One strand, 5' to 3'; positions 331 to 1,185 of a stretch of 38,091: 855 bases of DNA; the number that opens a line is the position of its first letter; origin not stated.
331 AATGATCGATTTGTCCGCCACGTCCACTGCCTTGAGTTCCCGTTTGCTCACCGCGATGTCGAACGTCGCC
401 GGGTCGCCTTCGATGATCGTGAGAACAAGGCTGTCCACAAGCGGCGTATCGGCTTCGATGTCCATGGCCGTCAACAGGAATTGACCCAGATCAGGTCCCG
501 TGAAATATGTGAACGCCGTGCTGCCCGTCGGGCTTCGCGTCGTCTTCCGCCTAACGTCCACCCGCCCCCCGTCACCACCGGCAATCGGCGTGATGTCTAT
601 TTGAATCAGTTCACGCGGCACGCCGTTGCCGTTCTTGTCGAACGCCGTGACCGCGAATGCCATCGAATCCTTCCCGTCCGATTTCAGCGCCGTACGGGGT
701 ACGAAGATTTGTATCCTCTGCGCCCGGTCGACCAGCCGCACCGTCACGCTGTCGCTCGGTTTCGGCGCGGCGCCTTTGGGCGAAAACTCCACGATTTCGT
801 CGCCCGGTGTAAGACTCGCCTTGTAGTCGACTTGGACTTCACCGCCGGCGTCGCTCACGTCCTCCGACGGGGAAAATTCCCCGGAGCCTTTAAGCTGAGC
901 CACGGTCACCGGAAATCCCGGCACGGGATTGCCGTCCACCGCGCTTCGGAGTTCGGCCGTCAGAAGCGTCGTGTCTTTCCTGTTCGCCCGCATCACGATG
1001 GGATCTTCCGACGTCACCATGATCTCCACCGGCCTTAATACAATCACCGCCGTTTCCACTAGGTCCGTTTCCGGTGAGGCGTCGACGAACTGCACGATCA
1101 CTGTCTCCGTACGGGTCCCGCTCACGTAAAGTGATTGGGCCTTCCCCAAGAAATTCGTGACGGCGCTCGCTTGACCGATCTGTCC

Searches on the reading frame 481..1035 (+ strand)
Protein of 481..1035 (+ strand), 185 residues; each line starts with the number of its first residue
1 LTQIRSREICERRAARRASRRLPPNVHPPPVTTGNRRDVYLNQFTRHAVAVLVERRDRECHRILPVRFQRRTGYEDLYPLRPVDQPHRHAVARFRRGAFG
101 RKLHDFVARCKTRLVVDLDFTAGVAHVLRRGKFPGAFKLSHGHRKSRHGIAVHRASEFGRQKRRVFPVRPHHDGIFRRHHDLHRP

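Call 94: search_protein_families(library=pfam, alignment_id=A7, max_evalue=0.001)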
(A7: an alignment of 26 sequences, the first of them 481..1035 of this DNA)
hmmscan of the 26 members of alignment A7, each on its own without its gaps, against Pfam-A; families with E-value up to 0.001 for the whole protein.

A. member 1, window:481-1035:+ (185 aa): 0 families

B. families by the number of members that match (of 26 scanned): 0 families

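Call 95: search_protein_families(library=phrogs, alignment_id=A7, max_evalue=0.001)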
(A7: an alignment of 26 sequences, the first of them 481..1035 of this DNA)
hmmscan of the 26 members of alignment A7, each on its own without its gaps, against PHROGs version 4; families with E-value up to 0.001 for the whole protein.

A. member 1, window:481-1035:+ (185 aa): 0 families

B. families by the number of members that match (of 26 scanned): 0 families
